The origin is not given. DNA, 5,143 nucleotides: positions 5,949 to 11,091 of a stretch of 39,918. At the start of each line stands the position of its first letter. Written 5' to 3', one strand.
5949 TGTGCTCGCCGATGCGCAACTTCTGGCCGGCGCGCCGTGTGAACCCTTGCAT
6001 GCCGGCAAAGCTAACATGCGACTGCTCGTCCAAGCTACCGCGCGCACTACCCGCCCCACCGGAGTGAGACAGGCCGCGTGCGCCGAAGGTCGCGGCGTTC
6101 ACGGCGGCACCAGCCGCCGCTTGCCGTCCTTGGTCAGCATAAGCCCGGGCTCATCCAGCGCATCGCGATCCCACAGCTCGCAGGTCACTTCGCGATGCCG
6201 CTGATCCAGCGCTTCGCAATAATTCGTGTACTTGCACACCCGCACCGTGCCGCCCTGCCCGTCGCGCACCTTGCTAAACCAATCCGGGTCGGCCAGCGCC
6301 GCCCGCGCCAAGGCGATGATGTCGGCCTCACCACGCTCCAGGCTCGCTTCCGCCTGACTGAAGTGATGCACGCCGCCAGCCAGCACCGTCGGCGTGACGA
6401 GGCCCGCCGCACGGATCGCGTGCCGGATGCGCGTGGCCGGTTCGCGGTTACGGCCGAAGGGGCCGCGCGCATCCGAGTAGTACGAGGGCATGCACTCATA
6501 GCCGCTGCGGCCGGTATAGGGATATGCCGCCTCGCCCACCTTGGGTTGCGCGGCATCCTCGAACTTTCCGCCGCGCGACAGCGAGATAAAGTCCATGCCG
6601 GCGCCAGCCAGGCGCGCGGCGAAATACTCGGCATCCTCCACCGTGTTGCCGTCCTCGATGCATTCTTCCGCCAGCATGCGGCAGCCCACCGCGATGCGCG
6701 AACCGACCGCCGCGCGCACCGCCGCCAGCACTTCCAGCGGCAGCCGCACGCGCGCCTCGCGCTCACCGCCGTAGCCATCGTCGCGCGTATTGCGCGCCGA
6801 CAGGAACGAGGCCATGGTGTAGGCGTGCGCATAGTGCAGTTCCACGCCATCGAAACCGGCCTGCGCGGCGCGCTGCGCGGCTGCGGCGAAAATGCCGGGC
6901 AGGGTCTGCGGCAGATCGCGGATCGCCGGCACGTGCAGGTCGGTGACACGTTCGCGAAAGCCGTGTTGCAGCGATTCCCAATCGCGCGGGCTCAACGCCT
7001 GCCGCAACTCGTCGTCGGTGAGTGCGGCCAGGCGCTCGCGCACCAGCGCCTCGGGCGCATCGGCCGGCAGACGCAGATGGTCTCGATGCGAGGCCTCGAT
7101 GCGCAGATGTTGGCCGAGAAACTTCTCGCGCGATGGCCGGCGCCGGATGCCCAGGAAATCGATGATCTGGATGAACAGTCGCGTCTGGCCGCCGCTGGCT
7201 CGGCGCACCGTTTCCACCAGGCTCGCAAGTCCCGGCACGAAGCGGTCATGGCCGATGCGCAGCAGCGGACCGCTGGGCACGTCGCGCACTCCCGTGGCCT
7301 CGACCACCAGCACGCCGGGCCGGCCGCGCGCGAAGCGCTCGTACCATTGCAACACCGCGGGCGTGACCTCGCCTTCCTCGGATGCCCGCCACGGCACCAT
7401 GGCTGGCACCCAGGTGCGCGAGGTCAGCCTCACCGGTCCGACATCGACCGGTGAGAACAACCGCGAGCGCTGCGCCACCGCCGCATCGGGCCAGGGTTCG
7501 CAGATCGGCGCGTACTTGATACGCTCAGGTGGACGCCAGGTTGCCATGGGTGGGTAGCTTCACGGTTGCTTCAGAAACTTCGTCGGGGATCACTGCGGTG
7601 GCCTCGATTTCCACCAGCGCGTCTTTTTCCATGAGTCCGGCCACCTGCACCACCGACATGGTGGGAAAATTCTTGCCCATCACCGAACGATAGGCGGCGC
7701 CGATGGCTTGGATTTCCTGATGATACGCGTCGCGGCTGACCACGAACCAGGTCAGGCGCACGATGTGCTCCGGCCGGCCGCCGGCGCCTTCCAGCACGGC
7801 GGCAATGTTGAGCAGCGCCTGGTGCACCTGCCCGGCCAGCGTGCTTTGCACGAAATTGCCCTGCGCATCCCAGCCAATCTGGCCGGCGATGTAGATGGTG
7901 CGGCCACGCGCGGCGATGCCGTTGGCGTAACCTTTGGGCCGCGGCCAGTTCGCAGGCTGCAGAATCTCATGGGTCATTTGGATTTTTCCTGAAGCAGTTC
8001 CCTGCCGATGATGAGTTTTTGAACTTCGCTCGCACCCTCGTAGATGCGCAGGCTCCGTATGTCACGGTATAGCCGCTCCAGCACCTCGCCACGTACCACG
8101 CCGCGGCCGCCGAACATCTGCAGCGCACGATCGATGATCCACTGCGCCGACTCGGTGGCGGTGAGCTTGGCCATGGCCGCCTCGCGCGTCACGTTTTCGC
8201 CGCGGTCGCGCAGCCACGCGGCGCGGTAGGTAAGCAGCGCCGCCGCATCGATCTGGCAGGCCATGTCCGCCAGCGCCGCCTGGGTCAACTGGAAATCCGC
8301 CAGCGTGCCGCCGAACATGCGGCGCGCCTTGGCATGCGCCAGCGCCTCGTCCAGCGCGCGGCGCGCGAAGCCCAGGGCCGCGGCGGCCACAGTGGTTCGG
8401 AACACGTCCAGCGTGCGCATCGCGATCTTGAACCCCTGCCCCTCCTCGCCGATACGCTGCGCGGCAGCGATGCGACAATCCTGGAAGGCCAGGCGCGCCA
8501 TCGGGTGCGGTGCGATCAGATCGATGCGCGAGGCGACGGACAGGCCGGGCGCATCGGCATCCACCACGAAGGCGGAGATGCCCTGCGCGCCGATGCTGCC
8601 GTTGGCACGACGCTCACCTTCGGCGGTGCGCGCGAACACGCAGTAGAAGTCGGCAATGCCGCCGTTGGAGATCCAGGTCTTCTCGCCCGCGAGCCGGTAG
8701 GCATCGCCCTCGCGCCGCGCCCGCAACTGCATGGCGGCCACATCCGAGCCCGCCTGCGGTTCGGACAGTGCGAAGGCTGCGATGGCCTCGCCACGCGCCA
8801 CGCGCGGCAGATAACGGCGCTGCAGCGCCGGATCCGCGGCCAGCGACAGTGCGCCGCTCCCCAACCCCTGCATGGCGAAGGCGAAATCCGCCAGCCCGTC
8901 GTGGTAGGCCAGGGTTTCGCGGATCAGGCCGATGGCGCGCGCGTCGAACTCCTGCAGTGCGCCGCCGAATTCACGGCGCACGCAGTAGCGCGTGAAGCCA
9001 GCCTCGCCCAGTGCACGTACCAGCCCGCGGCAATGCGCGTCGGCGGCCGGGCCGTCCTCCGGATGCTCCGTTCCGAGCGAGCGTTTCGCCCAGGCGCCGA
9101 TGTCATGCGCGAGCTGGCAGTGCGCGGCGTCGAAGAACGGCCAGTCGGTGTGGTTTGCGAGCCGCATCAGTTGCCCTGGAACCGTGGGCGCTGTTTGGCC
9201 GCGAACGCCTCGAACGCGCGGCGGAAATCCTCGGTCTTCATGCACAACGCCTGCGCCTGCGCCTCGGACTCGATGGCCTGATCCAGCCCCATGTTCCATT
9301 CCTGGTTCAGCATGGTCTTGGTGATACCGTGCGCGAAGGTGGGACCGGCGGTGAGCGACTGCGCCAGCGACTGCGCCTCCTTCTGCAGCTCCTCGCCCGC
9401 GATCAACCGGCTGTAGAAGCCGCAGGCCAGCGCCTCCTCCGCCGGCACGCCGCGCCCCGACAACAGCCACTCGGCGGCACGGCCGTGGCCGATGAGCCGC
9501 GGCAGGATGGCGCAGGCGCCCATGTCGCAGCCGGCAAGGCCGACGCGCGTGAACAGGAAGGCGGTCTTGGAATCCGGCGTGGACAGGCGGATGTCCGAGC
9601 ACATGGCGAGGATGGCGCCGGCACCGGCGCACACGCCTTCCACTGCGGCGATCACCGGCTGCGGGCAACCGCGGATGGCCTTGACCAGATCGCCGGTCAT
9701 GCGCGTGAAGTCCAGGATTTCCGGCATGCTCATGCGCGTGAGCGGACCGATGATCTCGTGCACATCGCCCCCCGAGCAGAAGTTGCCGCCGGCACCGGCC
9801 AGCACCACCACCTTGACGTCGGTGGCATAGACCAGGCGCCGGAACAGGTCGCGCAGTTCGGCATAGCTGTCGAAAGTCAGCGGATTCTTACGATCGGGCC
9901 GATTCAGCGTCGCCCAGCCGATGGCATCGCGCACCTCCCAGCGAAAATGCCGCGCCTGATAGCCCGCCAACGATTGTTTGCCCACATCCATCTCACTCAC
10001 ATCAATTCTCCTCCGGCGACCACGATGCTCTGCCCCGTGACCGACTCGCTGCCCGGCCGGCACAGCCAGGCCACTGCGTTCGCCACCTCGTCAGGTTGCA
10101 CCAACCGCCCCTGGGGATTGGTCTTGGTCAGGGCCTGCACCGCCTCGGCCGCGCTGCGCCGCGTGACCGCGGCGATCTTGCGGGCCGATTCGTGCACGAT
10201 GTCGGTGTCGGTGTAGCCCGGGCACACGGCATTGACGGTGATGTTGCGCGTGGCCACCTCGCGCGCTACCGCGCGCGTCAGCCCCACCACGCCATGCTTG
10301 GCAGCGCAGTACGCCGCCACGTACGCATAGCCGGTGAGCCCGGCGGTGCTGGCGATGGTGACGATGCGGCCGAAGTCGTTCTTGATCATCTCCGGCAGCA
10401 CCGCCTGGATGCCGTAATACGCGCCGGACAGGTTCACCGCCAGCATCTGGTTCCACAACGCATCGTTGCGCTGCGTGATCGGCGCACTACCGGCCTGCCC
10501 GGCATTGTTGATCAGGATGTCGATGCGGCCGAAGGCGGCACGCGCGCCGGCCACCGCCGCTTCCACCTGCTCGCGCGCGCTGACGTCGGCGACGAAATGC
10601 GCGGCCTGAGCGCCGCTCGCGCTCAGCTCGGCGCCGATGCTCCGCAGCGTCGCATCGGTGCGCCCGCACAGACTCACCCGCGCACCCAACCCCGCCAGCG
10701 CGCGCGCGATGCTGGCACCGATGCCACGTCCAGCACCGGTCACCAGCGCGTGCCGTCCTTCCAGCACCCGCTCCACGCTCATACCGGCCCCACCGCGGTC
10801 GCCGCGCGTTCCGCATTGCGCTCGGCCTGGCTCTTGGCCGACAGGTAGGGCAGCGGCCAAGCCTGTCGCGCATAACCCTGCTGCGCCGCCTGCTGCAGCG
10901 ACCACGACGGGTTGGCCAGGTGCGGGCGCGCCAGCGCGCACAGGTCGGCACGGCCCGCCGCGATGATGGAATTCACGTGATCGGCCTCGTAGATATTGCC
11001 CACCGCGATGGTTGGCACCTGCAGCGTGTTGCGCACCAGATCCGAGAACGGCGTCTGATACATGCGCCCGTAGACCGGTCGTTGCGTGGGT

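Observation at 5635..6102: CsrA-family paralog with a long low-complexity tail as the last gene of a catabolic operon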

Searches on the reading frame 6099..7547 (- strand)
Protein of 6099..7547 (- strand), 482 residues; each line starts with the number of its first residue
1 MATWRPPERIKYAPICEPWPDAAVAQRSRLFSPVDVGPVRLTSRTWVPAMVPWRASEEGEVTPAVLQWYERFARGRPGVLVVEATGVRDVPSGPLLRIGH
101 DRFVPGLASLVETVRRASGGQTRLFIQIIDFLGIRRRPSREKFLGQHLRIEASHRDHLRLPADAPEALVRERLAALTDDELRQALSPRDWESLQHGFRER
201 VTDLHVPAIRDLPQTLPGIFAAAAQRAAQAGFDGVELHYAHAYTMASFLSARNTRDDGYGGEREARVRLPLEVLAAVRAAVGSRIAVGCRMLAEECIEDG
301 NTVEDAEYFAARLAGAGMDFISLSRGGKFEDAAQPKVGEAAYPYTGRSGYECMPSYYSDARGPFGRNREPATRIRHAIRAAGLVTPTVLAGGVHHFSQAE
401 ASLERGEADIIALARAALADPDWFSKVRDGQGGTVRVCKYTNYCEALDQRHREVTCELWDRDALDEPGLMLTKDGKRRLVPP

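Call 3: search_protein_families(library=pfam, proteins=[window:6099-7547:-], max_evalue=0.01)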
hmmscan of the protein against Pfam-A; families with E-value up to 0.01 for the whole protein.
window:6099-7547:- (482 aa): 1 family
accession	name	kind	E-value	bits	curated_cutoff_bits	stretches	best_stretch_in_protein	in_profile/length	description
PF00724.26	Oxidored_FMN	-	1.4e-36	126.9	27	1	30-430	2-338/342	NADH:flavin oxidoreductase / NADH oxidase family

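Call 4: search_protein_families(library=ncbifam, proteins=[window:6099-7547:-], max_evalue=0.01)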
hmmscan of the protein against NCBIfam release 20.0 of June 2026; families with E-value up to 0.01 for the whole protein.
window:6099-7547:- (482 aa): 8 families
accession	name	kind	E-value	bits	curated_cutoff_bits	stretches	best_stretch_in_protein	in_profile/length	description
NF041087.1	bile_acid_BaiCD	equivalog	5.3e-45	153.7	825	2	219-439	143-340/642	bile acid Fe-S flavoenzyme BaiCD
TIGR03997.1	mycofact_OYE_2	equivalog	2.1e-38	132.2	793.15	2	218-326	142-252/645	mycofactocin system FadH/OYE family oxidoreductase 2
NF006101.0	PRK08255.1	equivalog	3.9e-35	121.1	1078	2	220-339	553-672/768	bifunctional salicylyl-CoA 5-hydroxylase/oxidoreductase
NF010047.0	PRK13523.1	equivalog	2.6e-29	102.3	431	2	220-328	146-253/339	NADPH dehydrogenase NamA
NF045599.1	bili_reduct_long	exception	6.2e-27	94.1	750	2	30-326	1-255/641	bilirubin reductase, long form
NF045592.1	bili_reduct_N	equivalog_domain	4e-25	88.7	425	2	31-323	3-249/363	bilirubin reductase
TIGR03996.1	mycofact_OYE_1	hypoth_equivalog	2.5e-24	85.7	627.9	2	220-332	142-252/633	mycofactocin system FadH/OYE family oxidoreductase 1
NF007899.0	PRK10605.1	subfamily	5.4e-22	78.5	403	1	220-324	164-272/365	N-ethylmaleimide reductase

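Call 43: find_related_loci(query=A4, collection=metagenome_contigs, flank=8000)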
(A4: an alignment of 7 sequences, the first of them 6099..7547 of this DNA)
Query A4 (482 aa) in metagenome_contigs; peptide patterns used: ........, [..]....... (x = any residue, [..] = any of these).
600 stretches matched a pattern (row limit reached: there are more); 527 encode a relative of the query (tblastn E <= 1e-3); the best 80 are kept; 80 distinct loci.
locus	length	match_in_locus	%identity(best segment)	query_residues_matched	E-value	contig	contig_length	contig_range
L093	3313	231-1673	76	1-482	0e+0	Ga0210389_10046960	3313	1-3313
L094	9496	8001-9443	72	1-482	0e+0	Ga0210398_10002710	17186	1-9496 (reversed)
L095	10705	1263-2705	74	1-482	0e+0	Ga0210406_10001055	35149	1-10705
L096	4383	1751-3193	74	1-482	0e+0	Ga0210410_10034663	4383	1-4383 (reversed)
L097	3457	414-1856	74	1-482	0e+0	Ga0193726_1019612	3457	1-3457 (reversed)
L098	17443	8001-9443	74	1-482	0e+0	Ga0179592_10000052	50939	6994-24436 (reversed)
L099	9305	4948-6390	74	1-482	0e+0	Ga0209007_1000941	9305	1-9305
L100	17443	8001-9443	73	1-482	0e+0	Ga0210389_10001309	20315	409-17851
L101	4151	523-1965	74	1-482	0e+0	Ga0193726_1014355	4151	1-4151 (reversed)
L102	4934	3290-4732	74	1-482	0e+0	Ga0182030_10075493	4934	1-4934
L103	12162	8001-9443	73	1-482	0e+0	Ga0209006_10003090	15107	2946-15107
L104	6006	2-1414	72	11-482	0e+0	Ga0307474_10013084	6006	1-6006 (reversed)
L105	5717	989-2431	73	1-482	0e+0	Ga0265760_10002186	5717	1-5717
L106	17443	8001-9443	73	1-482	0e+0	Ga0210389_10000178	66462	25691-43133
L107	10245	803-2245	71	1-482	0e+0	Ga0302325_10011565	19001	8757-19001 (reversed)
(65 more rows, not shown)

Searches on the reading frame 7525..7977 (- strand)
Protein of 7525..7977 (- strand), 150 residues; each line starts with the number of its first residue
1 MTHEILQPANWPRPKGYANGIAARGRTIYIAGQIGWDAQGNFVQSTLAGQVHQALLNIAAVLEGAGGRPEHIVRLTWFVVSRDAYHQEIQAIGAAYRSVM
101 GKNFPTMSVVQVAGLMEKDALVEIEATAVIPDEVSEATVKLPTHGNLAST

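Call 7: search_protein_families(library=pfam, proteins=[window:7525-7977:-], max_evalue=0.001)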
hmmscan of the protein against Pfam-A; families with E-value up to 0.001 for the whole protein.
window:7525-7977:- (150 aa): 1 family
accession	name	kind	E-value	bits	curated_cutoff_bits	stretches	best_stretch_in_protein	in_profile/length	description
PF01042.26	Ribonuc_L-PSP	-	2.7e-23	82.7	27.3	1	16-130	10-121/121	Endoribonuclease L-PSP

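Call 52: search_protein_families(library=ncbifam, proteins=[window:7525-7977:-], max_evalue=0.00001)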
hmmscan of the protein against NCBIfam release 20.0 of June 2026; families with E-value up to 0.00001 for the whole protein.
window:7525-7977:- (150 aa): 3 families
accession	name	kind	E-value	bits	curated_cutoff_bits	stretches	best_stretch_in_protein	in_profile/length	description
TIGR00004.1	TIGR00004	subfamily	9.9e-17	61.3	106.25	1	16-129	14-124/125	Rid family detoxifying hydrolase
NF008490.0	PRK11401.1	equivalog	1.8e-08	34.3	222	1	17-129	17-126/129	enamine/imine deaminase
TIGR03610.1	RutC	equivalog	6.3e-08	32.8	169.1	1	1-130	1-126/127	pyrimidine utilization protein C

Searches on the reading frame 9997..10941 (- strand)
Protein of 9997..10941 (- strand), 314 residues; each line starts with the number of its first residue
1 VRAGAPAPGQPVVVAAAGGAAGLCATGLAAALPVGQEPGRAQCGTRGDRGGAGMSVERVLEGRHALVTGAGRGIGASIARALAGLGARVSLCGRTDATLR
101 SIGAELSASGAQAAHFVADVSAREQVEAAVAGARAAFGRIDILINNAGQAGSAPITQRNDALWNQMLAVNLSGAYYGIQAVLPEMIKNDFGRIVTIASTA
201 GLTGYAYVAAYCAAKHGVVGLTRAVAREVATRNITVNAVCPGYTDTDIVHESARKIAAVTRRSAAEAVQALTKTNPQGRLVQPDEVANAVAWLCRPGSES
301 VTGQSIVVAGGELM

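Call 7: search_protein_families(library=pfam, proteins=[window:9997-10941:-], max_evalue=0.001)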
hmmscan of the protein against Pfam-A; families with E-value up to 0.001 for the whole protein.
window:9997-10941:- (314 aa): 3 families
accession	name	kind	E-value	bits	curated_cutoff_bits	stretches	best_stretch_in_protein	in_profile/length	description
PF00106.31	adh_short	-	9.6e-62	208.4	26.6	1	64-254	2-192/195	short chain dehydrogenase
PF13561.12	adh_short_C2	-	9e-56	189.5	27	1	69-311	1-234/236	Enoyl-(Acyl carrier protein) reductase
PF08659.16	KR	-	5.7e-15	56.1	22.6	1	66-221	4-159/180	KR domain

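Call 52: search_protein_families(library=ncbifam, proteins=[window:9997-10941:-], max_evalue=0.00001)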
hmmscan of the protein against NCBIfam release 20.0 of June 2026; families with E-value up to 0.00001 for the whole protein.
window:9997-10941:- (314 aa): 219 families (the best 25 are shown)
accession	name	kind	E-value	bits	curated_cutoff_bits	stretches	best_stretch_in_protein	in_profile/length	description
NF009093.0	PRK12429.1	subfamily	3.4e-71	239.6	258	1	60-311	3-255/259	3-hydroxybutyrate dehydrogenase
TIGR01963.1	PHB_DH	subfamily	1.3e-66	224.5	307.05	1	63-311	2-251/255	3-hydroxybutyrate dehydrogenase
NF009466.0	PRK12826.1-2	subfamily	1.1e-61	208.5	222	1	63-313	4-245/248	3-oxoacyl-ACP reductase FabG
TIGR01830.1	3oxo_ACP_reduc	equivalog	2.1e-61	207.7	297.75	1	65-311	1-237/239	3-oxoacyl-[acyl-carrier-protein] reductase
NF004198.0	PRK05653.1-3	equivalog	4e-60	203.3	296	1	58-314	3-248/248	3-oxoacyl-ACP reductase FabG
TIGR02415.1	23BDH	subfamily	2.4e-59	200.8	304.35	1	64-311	2-250/254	acetoin reductase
NF005559.1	PRK07231.1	subfamily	2.9e-58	197.3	215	1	60-313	2-248/249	glucose 1-dehydrogenase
NF009931.0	PRK13394.1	subfamily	6.2e-57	193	340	1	60-313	5-260/262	3-hydroxybutyrate dehydrogenase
NF004197.0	PRK05653.1-1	equivalog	1.2e-56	192.1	332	1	57-314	2-248/249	3-oxoacyl-ACP reductase FabG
NF004791.0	PRK06138.1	equivalog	4e-56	190.1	312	1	60-313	3-250/252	SDR family oxidoreductase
TIGR03971.1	SDR_subfam_1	subfamily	3.6e-54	183.9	300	1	60-312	1-268/271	mycofactocin-coupled SDR family oxidoreductase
NF005806.0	PRK07666.1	equivalog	5.7e-54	182.9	286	1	59-255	4-200/239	3-ketoacyl-ACP reductase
NF006394.0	PRK08643.1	equivalog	1.1e-53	182.2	381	1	63-311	4-253/257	(S)-acetoin forming diacetyl reductase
NF004818.0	PRK06172.1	equivalog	6.1e-53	179.7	336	1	59-312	4-250/253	SDR family oxidoreductase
NF006070.0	PRK08213.1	subfamily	1.6e-52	178.6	279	1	60-311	10-255/259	gluconate 5-dehydrogenase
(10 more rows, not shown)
